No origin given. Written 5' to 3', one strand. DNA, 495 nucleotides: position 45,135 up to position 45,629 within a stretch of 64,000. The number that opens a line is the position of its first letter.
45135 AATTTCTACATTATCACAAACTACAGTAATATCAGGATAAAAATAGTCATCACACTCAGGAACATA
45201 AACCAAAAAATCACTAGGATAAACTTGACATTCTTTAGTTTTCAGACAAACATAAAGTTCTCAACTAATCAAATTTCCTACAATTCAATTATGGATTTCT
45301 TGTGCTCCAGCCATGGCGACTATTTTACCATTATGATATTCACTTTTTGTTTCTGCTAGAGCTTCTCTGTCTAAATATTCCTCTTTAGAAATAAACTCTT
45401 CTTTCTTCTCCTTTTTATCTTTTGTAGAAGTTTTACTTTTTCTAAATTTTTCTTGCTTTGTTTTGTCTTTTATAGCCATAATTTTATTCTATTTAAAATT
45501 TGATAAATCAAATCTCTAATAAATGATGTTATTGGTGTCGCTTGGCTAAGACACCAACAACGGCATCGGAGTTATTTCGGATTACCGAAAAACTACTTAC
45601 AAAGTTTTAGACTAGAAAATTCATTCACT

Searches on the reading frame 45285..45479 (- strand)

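Call 73: search_protein_families(library=pfam, proteins=[window:45285-45479:-], max_evalue=0.1)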
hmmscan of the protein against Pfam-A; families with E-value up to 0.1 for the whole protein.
window:45285-45479:- (64 aa): 1 family
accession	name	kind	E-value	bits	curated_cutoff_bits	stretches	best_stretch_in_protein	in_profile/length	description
PF05685.18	Uma2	-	0.0062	16.5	27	1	33-64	2-33/172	Putative restriction endonuclease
